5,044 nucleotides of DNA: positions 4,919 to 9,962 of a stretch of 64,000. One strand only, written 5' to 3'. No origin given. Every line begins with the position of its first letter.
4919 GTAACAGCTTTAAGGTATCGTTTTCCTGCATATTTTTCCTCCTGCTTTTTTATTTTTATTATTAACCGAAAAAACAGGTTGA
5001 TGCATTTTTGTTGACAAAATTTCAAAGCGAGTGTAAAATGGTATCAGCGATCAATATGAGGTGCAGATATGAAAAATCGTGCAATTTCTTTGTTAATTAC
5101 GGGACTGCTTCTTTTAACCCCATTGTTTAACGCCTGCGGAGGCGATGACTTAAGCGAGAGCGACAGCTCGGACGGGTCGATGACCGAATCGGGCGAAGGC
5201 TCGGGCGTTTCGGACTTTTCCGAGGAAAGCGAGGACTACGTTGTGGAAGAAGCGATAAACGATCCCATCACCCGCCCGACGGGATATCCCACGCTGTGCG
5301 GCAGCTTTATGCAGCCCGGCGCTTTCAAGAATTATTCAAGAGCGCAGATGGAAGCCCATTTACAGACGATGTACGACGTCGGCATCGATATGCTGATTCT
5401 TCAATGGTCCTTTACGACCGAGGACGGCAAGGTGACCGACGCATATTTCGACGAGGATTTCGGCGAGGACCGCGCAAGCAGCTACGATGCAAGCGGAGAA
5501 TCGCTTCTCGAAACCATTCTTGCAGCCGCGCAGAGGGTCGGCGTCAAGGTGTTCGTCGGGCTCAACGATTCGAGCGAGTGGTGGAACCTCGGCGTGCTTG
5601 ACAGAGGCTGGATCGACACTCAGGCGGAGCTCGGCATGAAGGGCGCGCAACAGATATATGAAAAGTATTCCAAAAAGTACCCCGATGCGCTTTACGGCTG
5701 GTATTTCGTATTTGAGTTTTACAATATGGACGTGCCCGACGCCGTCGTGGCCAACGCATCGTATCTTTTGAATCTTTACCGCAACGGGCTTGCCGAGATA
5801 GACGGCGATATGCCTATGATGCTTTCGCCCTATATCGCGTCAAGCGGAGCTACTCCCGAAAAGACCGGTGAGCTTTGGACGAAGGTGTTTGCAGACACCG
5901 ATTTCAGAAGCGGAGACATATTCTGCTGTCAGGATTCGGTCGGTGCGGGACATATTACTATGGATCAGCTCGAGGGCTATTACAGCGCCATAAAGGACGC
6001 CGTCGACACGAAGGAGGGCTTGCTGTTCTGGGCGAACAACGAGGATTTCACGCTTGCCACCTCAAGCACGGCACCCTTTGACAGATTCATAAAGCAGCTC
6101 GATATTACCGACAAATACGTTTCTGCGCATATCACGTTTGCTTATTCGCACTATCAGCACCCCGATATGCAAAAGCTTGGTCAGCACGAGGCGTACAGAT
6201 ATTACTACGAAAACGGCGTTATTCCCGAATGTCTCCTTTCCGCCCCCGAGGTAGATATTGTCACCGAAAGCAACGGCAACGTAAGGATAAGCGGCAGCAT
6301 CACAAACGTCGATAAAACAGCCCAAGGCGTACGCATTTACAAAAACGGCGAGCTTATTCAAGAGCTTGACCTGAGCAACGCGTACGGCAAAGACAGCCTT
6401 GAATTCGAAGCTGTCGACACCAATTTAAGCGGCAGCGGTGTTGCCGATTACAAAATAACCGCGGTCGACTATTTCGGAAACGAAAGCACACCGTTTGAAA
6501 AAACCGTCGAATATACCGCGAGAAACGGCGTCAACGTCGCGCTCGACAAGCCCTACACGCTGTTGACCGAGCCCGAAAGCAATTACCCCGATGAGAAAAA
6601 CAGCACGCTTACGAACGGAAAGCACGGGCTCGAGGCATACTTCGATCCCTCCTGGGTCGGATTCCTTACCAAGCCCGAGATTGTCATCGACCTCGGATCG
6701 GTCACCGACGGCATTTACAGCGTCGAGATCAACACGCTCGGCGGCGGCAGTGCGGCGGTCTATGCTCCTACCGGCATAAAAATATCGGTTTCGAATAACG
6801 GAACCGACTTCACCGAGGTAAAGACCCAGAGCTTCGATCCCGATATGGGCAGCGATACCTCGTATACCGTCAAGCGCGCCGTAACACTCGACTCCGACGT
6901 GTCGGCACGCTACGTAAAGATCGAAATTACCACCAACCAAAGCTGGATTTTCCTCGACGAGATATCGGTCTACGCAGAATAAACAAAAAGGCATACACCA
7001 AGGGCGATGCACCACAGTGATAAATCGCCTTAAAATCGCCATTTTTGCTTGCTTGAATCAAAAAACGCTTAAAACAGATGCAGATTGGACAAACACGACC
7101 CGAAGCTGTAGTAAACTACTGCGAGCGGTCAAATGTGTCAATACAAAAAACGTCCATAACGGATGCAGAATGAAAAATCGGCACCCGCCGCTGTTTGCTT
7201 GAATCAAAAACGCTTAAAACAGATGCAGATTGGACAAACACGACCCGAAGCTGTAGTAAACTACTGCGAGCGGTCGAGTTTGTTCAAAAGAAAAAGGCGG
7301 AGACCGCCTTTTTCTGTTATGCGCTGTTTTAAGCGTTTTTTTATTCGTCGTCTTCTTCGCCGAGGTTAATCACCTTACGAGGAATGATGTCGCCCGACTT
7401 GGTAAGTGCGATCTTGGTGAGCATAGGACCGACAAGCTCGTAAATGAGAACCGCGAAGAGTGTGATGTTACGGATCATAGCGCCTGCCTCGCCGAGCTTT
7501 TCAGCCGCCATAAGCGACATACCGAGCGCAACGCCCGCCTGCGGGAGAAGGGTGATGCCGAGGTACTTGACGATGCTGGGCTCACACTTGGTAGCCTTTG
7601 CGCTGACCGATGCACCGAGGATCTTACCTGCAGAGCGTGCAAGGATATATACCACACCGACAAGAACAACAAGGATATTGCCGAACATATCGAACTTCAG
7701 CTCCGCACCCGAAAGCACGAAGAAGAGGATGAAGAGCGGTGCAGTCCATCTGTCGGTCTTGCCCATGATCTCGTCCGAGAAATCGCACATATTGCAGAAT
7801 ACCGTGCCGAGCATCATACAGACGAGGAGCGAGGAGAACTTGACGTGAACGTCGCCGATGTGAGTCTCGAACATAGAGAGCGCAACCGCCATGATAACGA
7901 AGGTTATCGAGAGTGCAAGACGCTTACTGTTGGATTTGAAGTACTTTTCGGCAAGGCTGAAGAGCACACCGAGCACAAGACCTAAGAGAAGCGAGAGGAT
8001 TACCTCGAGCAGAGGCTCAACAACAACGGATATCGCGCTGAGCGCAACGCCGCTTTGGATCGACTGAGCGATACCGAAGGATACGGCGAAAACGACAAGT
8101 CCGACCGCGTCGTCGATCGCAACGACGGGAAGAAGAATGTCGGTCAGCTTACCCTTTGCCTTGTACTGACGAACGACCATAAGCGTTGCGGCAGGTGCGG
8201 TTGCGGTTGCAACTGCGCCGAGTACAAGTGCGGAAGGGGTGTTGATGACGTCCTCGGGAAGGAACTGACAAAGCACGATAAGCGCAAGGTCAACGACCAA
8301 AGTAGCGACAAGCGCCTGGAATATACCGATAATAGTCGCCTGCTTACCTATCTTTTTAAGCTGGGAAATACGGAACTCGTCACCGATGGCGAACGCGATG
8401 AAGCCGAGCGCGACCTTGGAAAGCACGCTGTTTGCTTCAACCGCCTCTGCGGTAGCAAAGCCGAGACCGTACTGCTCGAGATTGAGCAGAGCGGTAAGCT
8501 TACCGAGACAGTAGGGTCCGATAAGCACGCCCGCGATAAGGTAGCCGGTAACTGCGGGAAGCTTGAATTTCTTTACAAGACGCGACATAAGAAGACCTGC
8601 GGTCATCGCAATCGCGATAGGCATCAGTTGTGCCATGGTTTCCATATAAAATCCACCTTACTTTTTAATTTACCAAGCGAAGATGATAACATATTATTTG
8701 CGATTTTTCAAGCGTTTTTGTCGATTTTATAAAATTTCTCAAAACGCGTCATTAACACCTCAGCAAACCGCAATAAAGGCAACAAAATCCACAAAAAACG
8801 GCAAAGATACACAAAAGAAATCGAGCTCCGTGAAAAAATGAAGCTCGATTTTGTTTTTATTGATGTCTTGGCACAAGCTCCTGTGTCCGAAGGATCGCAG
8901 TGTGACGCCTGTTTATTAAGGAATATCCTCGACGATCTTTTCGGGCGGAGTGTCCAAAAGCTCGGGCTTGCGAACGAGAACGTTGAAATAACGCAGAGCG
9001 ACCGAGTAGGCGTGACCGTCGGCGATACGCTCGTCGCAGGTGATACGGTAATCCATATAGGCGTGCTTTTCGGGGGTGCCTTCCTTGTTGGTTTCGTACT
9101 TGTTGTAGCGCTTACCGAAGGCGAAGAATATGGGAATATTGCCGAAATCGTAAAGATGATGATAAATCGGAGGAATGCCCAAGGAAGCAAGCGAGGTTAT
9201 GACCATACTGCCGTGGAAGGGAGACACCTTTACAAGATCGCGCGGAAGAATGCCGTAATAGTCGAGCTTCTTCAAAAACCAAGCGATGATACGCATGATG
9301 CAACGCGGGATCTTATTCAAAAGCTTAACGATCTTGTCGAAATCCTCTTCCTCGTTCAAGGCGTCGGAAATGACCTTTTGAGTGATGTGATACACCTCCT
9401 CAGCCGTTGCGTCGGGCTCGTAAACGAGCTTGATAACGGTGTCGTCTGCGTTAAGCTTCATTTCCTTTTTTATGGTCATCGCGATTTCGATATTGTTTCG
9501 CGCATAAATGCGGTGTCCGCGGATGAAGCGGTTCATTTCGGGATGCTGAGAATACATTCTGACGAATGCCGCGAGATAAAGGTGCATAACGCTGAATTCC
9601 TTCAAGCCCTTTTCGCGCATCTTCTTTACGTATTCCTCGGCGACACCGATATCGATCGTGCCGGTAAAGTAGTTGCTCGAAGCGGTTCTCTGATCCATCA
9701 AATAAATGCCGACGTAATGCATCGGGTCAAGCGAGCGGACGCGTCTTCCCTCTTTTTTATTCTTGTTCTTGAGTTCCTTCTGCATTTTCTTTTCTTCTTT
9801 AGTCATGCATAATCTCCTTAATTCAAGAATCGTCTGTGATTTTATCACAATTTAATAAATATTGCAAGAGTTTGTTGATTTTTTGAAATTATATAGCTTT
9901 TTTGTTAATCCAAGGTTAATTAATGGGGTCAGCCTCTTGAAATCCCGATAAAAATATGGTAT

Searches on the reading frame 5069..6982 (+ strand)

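Call 69: search_protein_families(library=pfam, proteins=[window:5069-6982:+], max_evalue=0.001)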
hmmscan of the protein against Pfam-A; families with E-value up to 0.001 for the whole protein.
window:5069-6982:+ (637 aa): 3 families
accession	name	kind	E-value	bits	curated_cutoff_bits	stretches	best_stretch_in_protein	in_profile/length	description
PF14488.12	DUF4434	-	4.5e-53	181.1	30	1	78-367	3-281/283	Domain of unknown function (DUF4434)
PF00754.31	F5_F8_type_C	-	3.6e-10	40.5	28.2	1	528-626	25-121/127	F5/8 type C domain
PF22633.2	F5_F8_type_C_2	-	2.2e-05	25.4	27.8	1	535-618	19-91/91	NedA-like, galactose-binding domain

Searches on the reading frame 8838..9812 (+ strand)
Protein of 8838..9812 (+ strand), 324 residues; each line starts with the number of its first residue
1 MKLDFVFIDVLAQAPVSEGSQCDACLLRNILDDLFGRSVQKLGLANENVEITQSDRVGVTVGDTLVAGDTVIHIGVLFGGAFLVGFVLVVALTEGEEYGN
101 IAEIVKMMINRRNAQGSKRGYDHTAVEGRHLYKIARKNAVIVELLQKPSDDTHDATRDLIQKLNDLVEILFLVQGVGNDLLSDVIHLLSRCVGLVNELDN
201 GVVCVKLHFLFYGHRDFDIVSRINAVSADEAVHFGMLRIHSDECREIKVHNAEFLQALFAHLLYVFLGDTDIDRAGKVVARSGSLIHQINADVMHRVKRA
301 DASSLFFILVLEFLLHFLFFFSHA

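Call 66: find_encoding_contigs(protein=window:8838-9812:+, flank=10000, max_places=1)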
Protein window:8838-9812:+ (324 aa): no gene with exactly this product is on record in the collection.
